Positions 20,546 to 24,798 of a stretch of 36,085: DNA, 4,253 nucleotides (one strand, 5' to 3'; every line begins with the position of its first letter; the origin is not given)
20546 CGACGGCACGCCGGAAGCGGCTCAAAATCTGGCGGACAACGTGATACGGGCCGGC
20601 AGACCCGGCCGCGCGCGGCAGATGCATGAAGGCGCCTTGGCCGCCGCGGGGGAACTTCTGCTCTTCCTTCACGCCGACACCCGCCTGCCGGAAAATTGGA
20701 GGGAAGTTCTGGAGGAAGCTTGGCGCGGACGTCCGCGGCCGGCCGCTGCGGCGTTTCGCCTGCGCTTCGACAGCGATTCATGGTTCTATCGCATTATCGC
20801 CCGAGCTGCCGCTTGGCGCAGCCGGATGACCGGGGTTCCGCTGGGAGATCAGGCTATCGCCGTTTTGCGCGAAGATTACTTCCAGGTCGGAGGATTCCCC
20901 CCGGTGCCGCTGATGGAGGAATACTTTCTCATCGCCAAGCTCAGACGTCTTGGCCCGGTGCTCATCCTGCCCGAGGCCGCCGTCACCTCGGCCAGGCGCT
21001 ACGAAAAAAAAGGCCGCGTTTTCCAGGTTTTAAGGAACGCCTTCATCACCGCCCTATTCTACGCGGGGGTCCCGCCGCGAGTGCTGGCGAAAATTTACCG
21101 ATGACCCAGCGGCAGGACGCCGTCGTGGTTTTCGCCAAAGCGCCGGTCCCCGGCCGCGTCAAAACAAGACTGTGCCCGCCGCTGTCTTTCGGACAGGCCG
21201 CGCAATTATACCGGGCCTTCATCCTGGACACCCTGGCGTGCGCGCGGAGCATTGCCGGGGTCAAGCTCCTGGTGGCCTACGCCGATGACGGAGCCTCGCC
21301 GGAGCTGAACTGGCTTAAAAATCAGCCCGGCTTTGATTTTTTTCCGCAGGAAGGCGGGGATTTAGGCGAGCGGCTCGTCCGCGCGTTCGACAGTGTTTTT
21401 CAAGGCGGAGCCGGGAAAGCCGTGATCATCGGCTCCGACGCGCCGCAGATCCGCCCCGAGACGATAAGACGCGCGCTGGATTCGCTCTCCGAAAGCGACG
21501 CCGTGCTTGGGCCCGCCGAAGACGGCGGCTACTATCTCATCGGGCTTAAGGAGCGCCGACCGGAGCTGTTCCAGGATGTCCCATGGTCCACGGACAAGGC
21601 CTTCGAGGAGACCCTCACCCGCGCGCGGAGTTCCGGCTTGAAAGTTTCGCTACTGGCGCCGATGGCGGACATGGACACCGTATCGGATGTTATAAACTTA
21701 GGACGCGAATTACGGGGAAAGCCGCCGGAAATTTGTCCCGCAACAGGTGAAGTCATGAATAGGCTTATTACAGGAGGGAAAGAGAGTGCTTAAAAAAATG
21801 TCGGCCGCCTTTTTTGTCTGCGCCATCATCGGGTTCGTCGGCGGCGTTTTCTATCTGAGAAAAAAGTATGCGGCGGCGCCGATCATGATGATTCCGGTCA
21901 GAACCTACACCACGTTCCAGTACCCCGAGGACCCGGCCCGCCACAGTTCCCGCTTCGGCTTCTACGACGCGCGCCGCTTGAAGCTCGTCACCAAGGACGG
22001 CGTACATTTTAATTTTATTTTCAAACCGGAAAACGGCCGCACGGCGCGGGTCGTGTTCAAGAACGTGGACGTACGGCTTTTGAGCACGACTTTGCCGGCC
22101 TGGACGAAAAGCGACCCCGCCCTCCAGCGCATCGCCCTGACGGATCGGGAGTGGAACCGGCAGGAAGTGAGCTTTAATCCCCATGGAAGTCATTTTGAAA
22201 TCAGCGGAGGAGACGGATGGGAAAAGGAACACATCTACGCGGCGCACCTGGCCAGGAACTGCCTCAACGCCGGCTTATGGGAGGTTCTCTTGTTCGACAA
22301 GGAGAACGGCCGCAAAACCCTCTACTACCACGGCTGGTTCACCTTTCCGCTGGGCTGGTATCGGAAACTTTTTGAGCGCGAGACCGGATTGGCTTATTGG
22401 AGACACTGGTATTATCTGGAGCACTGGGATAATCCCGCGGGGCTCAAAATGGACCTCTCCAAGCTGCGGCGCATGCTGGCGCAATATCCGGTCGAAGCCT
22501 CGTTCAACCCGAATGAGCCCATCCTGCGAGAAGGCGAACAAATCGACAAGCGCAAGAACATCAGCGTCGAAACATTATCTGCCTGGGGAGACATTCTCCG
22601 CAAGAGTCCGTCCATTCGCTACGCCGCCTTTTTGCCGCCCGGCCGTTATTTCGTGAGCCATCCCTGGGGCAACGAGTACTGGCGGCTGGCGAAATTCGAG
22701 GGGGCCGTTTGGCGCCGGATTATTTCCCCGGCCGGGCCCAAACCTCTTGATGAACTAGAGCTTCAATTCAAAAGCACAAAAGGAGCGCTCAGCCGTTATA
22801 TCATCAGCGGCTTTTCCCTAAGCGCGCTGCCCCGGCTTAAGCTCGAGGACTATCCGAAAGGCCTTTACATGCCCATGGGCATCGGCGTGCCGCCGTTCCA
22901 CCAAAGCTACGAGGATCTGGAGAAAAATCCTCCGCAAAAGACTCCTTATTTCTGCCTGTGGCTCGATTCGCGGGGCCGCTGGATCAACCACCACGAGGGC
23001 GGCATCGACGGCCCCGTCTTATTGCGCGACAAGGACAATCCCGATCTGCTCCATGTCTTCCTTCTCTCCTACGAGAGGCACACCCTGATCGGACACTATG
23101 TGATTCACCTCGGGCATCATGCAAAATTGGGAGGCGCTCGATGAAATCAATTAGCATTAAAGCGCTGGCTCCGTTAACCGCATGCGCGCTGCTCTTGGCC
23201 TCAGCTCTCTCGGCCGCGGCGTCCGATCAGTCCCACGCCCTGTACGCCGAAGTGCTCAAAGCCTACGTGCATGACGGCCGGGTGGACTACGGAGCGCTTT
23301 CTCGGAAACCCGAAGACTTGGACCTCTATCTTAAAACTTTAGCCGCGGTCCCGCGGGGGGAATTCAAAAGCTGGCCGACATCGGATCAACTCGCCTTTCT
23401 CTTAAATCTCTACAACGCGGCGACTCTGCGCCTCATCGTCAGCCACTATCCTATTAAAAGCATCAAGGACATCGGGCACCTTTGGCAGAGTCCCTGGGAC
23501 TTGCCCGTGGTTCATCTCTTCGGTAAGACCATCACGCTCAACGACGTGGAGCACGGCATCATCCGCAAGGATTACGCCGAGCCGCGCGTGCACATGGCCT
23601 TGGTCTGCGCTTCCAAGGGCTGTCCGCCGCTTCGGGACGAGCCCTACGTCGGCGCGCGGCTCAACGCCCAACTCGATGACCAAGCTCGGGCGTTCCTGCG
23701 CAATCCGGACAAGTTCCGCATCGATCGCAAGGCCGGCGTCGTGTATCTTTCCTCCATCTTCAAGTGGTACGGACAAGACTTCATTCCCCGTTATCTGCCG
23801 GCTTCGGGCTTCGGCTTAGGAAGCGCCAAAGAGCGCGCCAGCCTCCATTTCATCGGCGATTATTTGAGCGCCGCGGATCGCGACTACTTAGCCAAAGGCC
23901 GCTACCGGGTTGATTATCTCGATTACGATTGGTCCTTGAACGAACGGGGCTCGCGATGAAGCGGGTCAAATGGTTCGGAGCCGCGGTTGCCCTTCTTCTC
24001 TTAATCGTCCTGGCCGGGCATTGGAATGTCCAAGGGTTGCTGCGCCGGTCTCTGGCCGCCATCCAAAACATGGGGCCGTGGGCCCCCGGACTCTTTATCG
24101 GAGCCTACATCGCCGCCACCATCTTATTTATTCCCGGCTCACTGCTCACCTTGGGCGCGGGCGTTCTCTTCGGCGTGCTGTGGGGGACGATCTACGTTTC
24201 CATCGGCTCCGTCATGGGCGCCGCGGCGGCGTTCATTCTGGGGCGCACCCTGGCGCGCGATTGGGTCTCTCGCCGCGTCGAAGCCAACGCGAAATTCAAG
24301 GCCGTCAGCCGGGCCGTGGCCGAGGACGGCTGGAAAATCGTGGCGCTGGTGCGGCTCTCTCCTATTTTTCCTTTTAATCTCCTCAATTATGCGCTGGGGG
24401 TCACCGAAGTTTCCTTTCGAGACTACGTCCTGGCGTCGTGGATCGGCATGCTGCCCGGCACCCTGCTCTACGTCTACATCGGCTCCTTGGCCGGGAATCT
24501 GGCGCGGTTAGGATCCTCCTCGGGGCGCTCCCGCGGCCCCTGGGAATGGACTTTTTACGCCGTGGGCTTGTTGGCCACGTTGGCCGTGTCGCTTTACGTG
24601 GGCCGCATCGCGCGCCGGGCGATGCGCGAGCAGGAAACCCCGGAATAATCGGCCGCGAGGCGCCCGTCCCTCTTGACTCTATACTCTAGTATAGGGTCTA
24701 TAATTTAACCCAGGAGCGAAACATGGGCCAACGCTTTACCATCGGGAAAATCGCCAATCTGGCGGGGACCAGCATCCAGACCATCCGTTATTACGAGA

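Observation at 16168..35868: Four copies of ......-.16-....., each correctly oriented upstream of an operon, suggest a local ECF regulon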

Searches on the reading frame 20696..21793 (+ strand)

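Call 6: search_protein_families(library=pfam, proteins=[window:20696-21793:+], max_evalue=0.01)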
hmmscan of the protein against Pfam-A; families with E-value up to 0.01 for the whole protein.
window:20696-21793:+ (365 aa): 2 families
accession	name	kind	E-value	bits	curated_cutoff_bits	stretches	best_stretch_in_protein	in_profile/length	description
PF09837.15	DUF2064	-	1.6e-36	125.2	25.8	1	185-299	7-120/120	Uncharacterized protein conserved in bacteria (DUF2064)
PF01983.22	CofC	-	4.9e-08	32.9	22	1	155-321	13-165/217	Guanylyl transferase CofC like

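Call 25: search_protein_families(library=ncbifam, proteins=[window:20696-21793:+], max_evalue=0.001)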
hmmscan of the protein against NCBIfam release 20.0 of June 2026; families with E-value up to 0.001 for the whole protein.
window:20696-21793:+ (365 aa): 2 families
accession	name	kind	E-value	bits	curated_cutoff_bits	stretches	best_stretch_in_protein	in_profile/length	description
TIGR04282.1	glyco_like_cofC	hypoth_equivalog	2.5e-60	203.5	134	1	143-332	1-189/189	TIGR04282 family arsenosugar biosynthesis glycosyltransferase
TIGR03552.1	F420_cofC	equivalog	4.9e-11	42.6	105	1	154-334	11-186/196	2-phospho-L-lactate guanylyltransferase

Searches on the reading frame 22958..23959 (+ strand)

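Call 6: search_protein_families(library=pfam, proteins=[window:22958-23959:+], max_evalue=0.01)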
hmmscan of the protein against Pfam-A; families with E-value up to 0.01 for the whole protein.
window:22958-23959:+ (333 aa): 1 family
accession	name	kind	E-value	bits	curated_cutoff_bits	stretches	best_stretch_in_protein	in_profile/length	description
PF04784.19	DUF547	-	2.5e-24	86.1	27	1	137-247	2-125/125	Protein of unknown function, DUF547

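Call 25: search_protein_families(library=ncbifam, proteins=[window:22958-23959:+], max_evalue=0.001)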
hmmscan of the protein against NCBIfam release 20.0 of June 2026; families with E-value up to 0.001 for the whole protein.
window:22958-23959:+ (333 aa): 0 families

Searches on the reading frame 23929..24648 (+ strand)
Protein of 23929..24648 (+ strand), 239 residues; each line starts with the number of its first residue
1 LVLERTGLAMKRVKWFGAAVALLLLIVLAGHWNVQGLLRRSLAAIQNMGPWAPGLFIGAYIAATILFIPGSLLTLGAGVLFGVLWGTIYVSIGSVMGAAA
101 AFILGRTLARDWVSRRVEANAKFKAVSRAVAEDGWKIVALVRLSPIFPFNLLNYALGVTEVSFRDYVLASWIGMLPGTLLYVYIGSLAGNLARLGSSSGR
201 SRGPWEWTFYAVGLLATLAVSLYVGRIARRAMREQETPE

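Call 7: search_protein_families(library=pfam, proteins=[window:23929-24648:+], max_evalue=0.01)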
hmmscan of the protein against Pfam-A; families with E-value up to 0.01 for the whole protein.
window:23929-24648:+ (239 aa): 1 family
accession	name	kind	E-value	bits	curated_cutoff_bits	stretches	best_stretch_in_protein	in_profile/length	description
PF09335.16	VTT_dom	-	5.5e-33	114.5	33.9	1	68-186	1-122/123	VTT domain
